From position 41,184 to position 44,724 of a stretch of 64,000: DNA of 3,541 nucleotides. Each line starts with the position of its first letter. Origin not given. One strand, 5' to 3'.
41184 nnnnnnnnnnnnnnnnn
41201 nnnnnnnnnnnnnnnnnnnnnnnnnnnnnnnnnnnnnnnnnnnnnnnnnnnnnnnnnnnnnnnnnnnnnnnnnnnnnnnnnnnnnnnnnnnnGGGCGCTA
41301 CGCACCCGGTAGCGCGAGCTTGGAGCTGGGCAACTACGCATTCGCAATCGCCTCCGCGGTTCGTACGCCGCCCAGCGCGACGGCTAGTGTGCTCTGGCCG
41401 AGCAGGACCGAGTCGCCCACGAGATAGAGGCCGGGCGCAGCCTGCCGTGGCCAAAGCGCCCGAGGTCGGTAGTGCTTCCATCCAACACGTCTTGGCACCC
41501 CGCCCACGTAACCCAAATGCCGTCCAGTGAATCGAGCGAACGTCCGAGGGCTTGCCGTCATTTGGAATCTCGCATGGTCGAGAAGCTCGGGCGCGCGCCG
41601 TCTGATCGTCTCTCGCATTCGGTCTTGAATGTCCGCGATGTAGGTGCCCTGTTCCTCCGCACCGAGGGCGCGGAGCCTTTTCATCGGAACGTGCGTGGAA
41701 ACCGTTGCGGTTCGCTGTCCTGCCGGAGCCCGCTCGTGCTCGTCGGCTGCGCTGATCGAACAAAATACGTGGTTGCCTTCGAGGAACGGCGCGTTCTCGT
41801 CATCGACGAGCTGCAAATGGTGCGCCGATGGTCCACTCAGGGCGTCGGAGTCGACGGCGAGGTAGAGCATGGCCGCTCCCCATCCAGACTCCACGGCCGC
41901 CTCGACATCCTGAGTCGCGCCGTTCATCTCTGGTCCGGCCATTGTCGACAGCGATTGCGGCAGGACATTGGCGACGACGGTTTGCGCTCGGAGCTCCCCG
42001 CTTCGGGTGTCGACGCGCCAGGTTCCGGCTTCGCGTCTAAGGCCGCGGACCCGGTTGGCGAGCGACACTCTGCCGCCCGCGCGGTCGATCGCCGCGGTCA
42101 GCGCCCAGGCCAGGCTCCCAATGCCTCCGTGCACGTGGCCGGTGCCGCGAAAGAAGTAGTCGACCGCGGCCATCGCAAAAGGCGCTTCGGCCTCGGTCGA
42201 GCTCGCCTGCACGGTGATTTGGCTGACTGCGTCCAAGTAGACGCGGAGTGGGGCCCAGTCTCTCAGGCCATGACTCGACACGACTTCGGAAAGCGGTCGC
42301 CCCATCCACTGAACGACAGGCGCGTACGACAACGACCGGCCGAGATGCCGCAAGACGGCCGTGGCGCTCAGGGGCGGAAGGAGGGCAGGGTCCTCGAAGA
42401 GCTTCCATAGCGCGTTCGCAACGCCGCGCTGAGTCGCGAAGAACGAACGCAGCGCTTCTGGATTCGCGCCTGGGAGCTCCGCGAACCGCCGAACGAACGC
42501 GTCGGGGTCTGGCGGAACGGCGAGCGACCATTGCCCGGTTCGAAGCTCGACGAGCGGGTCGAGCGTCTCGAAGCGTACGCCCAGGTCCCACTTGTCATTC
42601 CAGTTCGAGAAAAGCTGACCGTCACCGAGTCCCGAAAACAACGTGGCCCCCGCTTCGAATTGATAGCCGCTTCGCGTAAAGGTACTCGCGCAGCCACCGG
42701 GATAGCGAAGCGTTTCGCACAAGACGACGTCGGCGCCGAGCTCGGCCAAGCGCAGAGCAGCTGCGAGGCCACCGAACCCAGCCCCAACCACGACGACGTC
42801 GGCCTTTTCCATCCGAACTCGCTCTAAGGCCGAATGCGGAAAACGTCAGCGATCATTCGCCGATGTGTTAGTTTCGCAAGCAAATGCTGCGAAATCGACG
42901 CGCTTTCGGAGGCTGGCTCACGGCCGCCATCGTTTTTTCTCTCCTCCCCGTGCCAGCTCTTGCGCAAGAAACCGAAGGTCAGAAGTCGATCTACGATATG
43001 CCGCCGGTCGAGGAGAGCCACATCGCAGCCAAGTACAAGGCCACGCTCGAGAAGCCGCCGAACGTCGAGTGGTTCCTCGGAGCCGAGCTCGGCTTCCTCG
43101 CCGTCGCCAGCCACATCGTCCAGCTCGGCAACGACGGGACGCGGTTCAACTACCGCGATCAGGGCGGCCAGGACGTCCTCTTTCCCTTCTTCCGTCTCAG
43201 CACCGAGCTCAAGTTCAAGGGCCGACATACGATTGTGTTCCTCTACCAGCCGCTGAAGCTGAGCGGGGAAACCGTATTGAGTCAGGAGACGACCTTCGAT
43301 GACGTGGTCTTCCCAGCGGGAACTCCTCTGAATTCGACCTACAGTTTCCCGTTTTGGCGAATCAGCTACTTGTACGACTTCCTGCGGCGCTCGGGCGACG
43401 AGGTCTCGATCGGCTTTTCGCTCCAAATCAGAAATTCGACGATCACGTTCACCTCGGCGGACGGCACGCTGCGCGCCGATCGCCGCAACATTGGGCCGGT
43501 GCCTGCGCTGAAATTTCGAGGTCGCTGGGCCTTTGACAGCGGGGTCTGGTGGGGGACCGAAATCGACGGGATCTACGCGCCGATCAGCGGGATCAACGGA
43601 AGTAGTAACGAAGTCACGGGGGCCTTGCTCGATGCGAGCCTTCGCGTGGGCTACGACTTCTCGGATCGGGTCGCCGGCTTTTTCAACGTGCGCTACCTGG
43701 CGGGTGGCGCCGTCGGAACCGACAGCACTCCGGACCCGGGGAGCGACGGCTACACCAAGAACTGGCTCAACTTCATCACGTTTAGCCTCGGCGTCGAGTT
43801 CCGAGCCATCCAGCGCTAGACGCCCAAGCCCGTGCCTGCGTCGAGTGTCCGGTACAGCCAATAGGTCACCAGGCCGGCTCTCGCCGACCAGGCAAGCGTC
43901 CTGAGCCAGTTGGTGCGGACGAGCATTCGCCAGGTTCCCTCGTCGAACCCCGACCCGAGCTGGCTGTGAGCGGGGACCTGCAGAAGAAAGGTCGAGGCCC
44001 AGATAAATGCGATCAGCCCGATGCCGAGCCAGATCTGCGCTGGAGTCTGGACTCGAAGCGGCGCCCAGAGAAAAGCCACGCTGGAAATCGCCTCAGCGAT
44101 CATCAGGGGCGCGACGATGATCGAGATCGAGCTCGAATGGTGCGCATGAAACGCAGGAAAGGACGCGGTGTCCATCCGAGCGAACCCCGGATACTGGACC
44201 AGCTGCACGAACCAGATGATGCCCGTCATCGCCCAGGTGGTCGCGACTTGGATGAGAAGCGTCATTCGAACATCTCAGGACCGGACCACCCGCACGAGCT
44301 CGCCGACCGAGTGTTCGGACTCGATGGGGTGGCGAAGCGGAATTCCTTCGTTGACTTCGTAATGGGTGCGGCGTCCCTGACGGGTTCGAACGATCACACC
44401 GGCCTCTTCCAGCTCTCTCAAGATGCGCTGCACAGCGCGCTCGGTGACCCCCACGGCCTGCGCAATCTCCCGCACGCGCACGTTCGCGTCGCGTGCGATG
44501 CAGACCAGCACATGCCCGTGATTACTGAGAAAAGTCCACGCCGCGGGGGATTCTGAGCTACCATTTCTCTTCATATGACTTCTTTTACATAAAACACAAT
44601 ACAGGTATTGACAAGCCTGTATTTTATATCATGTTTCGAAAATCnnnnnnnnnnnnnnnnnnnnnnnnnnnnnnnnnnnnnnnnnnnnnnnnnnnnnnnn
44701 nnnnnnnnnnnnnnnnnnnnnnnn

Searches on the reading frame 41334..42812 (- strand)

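Call 45: search_protein_families(library=pfam, proteins=[window:41334-42812:-], max_evalue=0.001)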
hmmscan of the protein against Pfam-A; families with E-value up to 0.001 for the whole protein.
window:41334-42812:- (492 aa): 8 families
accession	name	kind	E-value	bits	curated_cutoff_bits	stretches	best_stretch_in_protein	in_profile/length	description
PF13450.12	NAD_binding_8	-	1.2e-13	51.6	21.9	1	8-66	1-60/68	NAD(P)-binding Rossmann-like domain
PF01593.30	Amino_oxidase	-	5.1e-12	46.2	19.8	1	14-489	2-442/443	Flavin containing amine oxidoreductase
PF01266.30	DAO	-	3.3e-10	40.5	27.9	1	5-281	1-201/353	FAD dependent oxidoreductase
PF12831.13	FAD_oxidored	-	4.5e-08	33.2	27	1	5-43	1-39/416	FAD dependent oxidoreductase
PF00890.30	FAD_binding_2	-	2.4e-07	30.8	20.4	1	5-49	1-44/414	FAD binding domain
PF07992.20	Pyr_redox_2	-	3.5e-06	27.1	26.1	1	5-33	2-30/291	Pyridine nucleotide-disulphide oxidoreductase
PF01134.28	GIDA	-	0.00018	21.1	22.1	1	5-32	1-28/391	Glucose inhibited division protein A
PF03486.20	HI0933_like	-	0.00083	19.3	50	0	5-36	2-33/244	HI0933-like protein Rossmann domain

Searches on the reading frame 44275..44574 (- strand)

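Call 45: search_protein_families(library=pfam, proteins=[window:44275-44574:-], max_evalue=0.001)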
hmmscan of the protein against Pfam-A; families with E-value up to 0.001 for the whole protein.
window:44275-44574:- (99 aa): 22 families
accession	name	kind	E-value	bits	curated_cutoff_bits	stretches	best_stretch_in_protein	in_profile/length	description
PF13412.12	HTH_24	-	7.1e-09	35.6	21.9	1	21-61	7-47/48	Winged helix-turn-helix DNA-binding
PF01047.28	MarR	-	1.4e-07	31.7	24.6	1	19-65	5-51/59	MarR family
PF12802.13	MarR_2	-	8.5e-07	29.5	27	1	19-66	7-55/61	MarR family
PF13545.12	HTH_Crp_2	-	1.4e-06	28.6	27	1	32-68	23-57/70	Crp-like helix-turn-helix domain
PF08279.18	HTH_11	-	1.4e-06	28.5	25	1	30-72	14-54/55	HTH domain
PF01978.25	TrmB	-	3.6e-06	27.2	25.6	1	28-73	19-63/68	Sugar-specific transcriptional regulator TrmB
PF25213.1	HVO_A0261_N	-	7.8e-06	26.1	35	1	18-66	12-59/86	HVO_A0261 N-terminal domain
PF25212.1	HVO_A0114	-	9.7e-06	25.7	27.6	1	22-70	27-75/84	HVO_A0114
PF13551.12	HTH_29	-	1.3e-05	25.6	28.1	1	28-70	8-54/64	Winged helix-turn helix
PF02082.26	Rrf2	-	1.4e-05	25.7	30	1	21-72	10-63/132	Iron-dependent Transcriptional regulator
PF04703.18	FaeA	-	1.6e-05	25.6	20.7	1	21-75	4-61/62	FaeA-like protein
PF13384.12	HTH_23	-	3.6e-05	23.9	24.6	1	26-59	14-45/50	Homeodomain-like domain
PF08220.18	HTH_DeoR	-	7.6e-05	22.8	21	1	23-67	6-50/57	DeoR-like helix-turn-helix domain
PF13463.12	HTH_27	-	8.6e-05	23.2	22.2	1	21-74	7-64/68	Winged helix DNA-binding domain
PF09339.16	HTH_IclR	-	0.00011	22.4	22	1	21-63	7-50/52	IclR helix-turn-helix domain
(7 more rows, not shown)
